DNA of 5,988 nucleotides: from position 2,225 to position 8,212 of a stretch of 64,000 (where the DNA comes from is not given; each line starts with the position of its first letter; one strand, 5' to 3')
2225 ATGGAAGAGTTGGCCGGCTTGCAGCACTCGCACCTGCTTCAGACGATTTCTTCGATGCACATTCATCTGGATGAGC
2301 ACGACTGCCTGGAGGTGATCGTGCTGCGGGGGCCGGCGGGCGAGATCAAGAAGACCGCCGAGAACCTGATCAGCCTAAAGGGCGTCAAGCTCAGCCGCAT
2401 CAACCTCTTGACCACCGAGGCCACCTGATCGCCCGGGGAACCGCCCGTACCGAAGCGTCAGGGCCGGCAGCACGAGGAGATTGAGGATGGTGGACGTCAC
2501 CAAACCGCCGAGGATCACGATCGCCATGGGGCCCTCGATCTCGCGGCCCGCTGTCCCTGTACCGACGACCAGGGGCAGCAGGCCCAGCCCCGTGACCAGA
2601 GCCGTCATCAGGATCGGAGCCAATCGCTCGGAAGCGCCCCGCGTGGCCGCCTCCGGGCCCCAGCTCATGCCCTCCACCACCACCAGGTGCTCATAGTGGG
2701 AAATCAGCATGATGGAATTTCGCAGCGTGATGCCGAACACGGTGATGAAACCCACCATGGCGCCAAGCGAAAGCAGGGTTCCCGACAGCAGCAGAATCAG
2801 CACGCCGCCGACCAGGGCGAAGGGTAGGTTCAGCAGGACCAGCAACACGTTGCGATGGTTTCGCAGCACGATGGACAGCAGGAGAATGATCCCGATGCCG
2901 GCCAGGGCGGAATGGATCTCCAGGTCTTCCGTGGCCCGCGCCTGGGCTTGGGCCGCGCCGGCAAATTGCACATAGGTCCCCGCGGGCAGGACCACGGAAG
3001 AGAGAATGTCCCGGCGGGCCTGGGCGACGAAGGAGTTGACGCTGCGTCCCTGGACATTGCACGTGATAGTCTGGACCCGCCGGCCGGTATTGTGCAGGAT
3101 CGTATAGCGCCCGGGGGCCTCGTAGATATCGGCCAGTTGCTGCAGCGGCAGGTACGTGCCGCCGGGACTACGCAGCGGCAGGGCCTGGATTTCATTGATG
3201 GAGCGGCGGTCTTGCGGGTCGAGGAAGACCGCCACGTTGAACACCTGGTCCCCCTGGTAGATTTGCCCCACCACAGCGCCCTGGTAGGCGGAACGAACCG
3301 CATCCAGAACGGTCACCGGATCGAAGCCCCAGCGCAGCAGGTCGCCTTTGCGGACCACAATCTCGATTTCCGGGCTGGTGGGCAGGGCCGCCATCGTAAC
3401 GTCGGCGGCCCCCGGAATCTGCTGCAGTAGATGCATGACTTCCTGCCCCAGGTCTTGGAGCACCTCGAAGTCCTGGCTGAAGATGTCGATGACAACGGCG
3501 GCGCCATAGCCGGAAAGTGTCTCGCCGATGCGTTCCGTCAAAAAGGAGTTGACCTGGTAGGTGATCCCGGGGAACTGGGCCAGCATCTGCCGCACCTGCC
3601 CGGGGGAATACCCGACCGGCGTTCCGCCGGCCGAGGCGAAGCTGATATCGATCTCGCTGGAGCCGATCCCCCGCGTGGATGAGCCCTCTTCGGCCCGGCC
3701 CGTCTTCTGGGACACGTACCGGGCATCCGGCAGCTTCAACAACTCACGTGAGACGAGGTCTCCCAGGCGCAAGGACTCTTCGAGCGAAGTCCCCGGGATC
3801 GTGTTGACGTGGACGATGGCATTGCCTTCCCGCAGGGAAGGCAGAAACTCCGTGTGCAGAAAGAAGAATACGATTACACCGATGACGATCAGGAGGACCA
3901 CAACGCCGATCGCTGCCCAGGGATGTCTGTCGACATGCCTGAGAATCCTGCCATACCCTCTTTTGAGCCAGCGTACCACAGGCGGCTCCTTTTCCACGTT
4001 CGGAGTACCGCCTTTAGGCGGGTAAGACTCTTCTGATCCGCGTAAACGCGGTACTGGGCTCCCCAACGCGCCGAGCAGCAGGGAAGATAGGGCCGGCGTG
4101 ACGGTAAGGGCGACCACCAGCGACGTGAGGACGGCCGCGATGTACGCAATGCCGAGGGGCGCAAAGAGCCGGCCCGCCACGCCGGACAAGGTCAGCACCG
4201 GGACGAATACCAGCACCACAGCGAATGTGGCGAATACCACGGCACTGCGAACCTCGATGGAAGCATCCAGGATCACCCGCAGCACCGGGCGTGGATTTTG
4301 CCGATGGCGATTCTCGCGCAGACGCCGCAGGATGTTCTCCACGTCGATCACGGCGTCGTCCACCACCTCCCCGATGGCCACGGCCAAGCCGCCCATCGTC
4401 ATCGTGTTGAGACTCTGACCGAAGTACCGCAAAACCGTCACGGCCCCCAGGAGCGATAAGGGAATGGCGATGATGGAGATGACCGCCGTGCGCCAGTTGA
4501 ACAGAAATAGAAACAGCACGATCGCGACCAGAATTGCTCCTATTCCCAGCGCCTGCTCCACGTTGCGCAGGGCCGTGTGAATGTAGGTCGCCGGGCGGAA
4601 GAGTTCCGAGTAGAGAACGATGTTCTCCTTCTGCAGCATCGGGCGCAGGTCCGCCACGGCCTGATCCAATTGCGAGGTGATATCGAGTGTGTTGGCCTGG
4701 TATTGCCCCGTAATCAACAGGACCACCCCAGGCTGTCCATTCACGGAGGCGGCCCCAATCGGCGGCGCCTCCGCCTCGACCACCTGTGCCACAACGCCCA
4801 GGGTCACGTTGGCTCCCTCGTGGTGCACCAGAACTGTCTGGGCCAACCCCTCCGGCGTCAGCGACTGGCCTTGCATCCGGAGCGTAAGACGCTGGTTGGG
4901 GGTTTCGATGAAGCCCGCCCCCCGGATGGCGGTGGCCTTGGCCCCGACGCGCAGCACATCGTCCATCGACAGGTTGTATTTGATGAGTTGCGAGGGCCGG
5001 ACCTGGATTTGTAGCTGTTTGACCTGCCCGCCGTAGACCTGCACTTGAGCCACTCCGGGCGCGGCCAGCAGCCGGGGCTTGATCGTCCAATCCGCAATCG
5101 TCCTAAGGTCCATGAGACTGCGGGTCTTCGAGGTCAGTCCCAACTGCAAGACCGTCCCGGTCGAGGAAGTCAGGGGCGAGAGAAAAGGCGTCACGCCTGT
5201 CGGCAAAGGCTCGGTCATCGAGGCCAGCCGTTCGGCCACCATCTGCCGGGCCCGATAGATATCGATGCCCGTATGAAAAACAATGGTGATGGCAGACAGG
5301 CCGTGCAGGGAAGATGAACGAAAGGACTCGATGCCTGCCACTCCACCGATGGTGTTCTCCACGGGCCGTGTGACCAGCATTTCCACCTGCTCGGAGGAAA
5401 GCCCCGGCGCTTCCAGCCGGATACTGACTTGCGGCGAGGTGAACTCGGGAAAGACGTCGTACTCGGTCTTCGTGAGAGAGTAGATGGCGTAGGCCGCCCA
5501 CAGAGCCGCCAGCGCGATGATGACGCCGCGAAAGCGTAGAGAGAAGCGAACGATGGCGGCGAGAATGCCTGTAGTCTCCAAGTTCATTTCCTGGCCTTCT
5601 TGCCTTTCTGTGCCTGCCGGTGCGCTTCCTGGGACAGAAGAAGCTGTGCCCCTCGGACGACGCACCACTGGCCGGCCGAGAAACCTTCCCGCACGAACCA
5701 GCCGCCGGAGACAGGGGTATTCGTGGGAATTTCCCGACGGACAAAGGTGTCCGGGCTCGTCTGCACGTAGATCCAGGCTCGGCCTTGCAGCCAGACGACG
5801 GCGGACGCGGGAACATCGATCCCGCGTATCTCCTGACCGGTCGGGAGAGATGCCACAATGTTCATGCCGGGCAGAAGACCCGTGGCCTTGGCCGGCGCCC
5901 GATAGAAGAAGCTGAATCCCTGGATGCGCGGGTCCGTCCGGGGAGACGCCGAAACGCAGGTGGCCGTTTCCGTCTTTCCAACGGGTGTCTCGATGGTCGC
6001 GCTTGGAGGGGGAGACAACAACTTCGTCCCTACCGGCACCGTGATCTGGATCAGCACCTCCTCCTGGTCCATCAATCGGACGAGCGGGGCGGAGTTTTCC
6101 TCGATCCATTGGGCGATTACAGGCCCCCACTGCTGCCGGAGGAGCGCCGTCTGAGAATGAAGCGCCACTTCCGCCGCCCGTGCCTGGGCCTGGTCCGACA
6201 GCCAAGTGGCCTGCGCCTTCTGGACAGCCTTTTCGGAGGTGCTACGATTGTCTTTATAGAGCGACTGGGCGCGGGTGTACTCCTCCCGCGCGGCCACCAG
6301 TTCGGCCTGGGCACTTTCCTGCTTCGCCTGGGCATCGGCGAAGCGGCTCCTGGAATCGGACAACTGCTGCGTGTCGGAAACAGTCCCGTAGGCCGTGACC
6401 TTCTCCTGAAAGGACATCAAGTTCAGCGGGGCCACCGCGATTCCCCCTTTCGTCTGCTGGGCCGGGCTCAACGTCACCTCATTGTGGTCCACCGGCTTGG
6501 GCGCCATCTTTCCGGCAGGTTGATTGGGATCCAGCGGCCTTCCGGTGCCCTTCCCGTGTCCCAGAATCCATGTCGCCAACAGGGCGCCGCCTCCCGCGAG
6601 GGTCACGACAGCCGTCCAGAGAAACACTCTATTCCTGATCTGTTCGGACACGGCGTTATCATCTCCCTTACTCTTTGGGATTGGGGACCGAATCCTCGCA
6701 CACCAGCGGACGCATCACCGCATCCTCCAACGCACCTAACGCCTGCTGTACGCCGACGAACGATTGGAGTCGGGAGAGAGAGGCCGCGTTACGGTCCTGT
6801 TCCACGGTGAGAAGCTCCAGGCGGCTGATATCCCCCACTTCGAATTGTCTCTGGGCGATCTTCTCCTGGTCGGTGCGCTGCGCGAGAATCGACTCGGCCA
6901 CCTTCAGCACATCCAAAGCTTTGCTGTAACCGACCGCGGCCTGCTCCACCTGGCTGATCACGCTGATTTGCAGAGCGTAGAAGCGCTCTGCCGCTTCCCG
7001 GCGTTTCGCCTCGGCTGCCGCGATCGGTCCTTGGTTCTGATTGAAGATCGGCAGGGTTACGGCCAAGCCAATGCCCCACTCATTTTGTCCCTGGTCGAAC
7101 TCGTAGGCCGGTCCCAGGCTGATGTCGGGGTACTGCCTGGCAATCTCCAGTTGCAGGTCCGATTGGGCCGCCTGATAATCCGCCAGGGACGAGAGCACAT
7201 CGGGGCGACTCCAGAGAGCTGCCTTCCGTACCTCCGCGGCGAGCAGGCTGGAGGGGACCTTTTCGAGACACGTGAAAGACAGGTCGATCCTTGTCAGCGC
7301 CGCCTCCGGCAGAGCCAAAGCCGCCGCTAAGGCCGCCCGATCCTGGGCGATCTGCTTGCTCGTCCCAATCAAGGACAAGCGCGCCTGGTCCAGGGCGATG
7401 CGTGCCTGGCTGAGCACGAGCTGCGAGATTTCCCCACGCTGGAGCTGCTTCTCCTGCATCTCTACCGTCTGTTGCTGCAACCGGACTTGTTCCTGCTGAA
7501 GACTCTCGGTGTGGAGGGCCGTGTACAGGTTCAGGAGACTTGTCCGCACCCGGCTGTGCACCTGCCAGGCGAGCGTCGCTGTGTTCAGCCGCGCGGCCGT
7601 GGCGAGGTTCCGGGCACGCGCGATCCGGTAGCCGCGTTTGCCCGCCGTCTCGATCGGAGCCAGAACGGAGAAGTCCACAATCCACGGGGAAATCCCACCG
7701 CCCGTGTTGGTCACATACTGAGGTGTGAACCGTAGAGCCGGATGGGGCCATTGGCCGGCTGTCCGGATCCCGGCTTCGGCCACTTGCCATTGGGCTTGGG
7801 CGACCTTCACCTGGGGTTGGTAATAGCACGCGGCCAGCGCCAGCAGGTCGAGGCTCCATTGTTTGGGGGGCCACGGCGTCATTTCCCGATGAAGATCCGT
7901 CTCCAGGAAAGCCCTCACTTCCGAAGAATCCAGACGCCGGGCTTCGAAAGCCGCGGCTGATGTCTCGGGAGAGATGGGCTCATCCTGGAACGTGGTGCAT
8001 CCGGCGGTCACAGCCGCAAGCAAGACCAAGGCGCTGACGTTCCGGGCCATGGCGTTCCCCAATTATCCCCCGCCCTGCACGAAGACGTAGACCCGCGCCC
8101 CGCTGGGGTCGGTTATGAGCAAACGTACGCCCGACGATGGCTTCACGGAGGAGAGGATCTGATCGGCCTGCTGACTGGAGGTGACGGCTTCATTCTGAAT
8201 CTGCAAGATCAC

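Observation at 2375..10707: One tightly coupled operon joins an M50 site-2 protease and HtrA to a TolC-MFP-CzcA metal efflux pump, and nikR overlaps its 3' end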

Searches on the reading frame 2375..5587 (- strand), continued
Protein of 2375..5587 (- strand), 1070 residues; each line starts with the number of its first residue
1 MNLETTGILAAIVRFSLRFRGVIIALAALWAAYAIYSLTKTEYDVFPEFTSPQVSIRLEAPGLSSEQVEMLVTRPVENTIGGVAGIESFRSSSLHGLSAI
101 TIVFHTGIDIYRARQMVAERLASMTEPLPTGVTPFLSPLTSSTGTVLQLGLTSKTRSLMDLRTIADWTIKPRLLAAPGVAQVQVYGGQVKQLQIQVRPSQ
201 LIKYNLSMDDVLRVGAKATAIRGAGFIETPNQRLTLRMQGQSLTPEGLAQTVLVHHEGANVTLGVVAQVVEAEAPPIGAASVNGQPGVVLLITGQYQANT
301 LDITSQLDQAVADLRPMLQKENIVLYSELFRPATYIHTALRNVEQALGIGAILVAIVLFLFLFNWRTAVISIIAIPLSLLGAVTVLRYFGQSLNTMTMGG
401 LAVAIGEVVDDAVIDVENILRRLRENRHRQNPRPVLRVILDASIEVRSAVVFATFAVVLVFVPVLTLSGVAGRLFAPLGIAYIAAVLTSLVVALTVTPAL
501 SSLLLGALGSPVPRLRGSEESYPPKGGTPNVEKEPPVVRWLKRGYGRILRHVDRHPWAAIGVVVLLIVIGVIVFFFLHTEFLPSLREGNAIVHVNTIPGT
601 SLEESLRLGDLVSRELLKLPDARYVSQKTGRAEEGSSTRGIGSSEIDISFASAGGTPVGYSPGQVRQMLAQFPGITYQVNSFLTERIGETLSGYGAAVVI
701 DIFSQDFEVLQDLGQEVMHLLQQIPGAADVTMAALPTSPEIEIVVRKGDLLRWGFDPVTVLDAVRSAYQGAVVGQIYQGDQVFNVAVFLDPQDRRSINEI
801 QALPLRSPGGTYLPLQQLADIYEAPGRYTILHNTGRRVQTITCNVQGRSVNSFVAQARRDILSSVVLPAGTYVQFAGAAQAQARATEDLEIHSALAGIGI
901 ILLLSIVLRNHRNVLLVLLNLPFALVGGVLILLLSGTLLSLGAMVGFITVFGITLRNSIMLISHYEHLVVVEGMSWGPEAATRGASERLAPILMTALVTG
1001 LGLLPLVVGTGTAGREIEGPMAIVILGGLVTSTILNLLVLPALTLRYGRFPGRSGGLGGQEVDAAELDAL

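Call 45: find_encoding_contigs(protein=P0242, flank=10000, max_places=2)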
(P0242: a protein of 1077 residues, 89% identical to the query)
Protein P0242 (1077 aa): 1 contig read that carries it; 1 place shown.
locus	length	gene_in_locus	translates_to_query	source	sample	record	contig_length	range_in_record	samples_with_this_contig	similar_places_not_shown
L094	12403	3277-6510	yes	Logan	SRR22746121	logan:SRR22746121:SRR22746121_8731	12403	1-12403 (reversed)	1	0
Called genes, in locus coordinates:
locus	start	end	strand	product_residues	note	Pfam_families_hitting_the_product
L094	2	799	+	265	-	?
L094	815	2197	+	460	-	PF02321:OEP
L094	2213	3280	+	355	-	-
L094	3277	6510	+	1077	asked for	PF00873:ACR_tran, PF02355:SecD_SecF_C (weak), PF03176:MMPL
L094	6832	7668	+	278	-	PF01925:TauE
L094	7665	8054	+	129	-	PF07843:DUF1634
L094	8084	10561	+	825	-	PF00690:Cation_ATPase_N, PF00122:E1-E2_ATPase, PF00702:Hydrolase, PF13246:Cation_ATPase (weak)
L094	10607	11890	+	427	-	PF05977:MFS_3 (faint), PF07690:MFS_1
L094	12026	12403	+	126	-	?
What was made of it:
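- Checked: It is also present in L094 (call 45).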

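Call 46: find_encoding_contigs(protein=P0244, flank=10000, max_places=2)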
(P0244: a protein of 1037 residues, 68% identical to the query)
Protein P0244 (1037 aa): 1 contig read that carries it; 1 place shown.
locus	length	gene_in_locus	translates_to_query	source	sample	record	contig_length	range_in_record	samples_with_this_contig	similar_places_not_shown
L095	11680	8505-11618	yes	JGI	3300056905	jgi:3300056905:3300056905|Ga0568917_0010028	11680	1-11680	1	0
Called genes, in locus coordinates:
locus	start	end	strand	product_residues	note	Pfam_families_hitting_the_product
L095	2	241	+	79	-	?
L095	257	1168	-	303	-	PF01261:AP_endonuc_2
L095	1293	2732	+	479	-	PF13229:Beta_helix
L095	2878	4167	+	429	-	PF12708:Pect-lyase_RHGA_epim, PF00295:Glyco_hydro_28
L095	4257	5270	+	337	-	PF01368:DHH, PF02272:DHHA1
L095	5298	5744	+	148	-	PF13248:Zn_ribbon_3 (weak), PF13240:Zn_Ribbon_1 (weak)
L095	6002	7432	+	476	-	PF02321:OEP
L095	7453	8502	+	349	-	-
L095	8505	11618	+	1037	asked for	PF00873:ACR_tran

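Call 47: find_encoding_contigs(protein=P0245, flank=10000, max_places=2)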
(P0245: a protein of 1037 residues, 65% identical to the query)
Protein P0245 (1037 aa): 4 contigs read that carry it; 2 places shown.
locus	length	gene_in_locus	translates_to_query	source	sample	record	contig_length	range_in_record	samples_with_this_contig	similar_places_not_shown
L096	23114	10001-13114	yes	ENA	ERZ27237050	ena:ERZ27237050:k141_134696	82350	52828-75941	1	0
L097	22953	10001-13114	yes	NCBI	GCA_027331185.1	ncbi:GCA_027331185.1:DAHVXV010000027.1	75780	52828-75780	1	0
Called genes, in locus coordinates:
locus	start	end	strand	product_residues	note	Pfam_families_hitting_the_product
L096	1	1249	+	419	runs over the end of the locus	PF00291:PALP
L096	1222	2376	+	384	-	PF02776:TPP_enzyme_N (weak), PF02775:TPP_enzyme_C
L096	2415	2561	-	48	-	-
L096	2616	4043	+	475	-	-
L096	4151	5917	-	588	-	PF04773:FecR, PF20245:DUF6600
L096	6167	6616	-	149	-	-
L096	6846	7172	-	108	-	PF04972:BON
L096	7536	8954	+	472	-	PF02321:OEP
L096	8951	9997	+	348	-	-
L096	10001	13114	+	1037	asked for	PF00873:ACR_tran, PF03176:MMPL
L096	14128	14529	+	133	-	PF01909:NTP_transf_2, PF18765:Polbeta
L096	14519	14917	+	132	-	PF01934:HepT-like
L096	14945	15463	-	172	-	PF13886:TM7S3_TM198 (weak)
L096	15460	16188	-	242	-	PF00303:Thymidylat_synt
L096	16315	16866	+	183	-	PF02622:DUF179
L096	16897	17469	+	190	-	PF02525:Flavodoxin_2 (weak), PF03358:FMN_red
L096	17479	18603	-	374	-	PF04055:Radical_SAM, PF06969:HemN_C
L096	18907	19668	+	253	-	PF12643:MazG-like (faint), PF03819:MazG, PF01503:PRA-PH (weak), PF03819:MazG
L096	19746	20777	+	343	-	PF00817:IMS, PF11798:IMS_HHH, PF21999:IMS_HHH_1, PF11799:IMS_C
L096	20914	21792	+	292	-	PF00483:NTP_transferase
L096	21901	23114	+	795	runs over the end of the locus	PF02190:LON_substr_bdg, PF00004:AAA, PF07728:AAA_5 (weak), PF22667:Lon_lid, PF05362:Lon_C, PF13541:ChlI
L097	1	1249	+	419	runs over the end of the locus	PF00291:PALP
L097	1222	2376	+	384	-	PF02776:TPP_enzyme_N (weak), PF02775:TPP_enzyme_C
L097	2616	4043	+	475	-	-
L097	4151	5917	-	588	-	PF04773:FecR, PF20245:DUF6600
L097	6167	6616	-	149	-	-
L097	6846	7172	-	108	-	PF04972:BON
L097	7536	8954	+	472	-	PF02321:OEP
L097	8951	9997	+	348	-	-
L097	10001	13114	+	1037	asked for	PF00873:ACR_tran, PF03176:MMPL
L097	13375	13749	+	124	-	PF02537:CRCB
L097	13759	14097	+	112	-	PF02641:DUF190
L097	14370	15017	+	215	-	PF01464:SLT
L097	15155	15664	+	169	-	-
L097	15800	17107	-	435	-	PF07690:MFS_1, PF06779:MFS_4, PF07690:MFS_1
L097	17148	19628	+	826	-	PF08448:PAS_4 (faint), PF13426:PAS_9 (faint), PF00512:HisKA, PF02518:HATPase_c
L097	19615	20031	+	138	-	PF00072:Response_reg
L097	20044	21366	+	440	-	PF00072:Response_reg, PF00158:Sigma54_activat, PF14532:Sigma54_activ_2, PF07728:AAA_5 (weak), PF25601:AAA_lid_14, PF02954:HTH_8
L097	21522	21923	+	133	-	PF00072:Response_reg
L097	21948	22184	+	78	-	-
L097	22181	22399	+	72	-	-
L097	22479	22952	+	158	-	?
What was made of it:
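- On Tripartite RND efflux system: The same trio occurs in L094, L095 and L096 (calls 45-47).
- Orthologous pumps stand alone in L095 and L096/L097 (calls 46, 47).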

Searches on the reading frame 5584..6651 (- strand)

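Call 8: search_protein_families(library=pfam, proteins=[window:5584-6651:-])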
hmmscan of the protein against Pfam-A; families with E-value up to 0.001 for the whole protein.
window:5584-6651:- (355 aa): 0 families

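Call 9: search_protein_families(library=ncbifam, proteins=[window:5584-6651:-], max_evalue=0.00001)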
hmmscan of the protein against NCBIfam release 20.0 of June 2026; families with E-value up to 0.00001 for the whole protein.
window:5584-6651:- (355 aa): 2 families
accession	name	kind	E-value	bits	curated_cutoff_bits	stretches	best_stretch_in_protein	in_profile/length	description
TIGR01730.1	RND_mfp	subfamily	4.5e-16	58.7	94.9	1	182-338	155-313/322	efflux RND transporter periplasmic adaptor subunit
TIGR00999.1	8a0102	subfamily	1.7e-09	37.2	319.3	1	103-338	21-270/271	CzcB/NccB family metal efflux transporter periplasmic adaptor subunit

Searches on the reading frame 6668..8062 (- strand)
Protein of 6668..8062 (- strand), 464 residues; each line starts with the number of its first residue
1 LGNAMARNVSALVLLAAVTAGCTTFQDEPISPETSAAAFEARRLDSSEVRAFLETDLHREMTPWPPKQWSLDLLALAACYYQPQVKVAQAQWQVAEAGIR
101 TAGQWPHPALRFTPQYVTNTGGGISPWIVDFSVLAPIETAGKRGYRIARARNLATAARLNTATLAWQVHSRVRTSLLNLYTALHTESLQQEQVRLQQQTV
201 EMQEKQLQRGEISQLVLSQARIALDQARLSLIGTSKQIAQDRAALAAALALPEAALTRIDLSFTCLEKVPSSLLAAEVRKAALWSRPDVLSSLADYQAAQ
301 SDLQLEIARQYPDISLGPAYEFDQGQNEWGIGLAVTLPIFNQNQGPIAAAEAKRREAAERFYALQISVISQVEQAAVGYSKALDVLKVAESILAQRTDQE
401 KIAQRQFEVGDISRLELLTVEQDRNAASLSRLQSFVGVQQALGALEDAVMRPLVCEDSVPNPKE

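Call 8: search_protein_families(library=pfam, proteins=[window:6668-8062:-])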
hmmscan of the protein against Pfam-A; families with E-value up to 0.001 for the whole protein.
window:6668-8062:- (464 aa): 1 family
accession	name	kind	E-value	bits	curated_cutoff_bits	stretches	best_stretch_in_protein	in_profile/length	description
PF02321.23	OEP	-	7e-40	137.3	22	2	277-445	3-182/187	Outer membrane efflux protein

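Call 9: search_protein_families(library=ncbifam, proteins=[window:6668-8062:-], max_evalue=0.00001)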
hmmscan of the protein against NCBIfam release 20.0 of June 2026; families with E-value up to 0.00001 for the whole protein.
window:6668-8062:- (464 aa): 5 families
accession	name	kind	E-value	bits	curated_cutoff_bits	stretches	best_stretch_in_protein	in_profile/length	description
NF033142.1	efflux_OM_AdeC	exception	1.4e-11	43.7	975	1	167-343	167-350/465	multidrug efflux RND transporter AdeABC outer membrane channel subunit AdeC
NF033143.1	efflux_OM_AdeK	equivalog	2.8e-11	42.8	900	1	168-341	168-348/480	multidrug efflux RND transporter AdeIJK outer membrane channel subunit AdeK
TIGR01845.1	outer_NodT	subfamily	2.9e-11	42.9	210.05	1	149-427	150-435/460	efflux transporter outer membrane subunit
NF045679.1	DiMtlExpIhpA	equivalog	2e-08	33.4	650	1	137-452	101-415/424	divalent metal ion exporter subunit IhpA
TIGR01844.1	type_I_sec_TolC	subfamily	6.2e-08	32.1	225.15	0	146-340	90-286/414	TolC family outer membrane protein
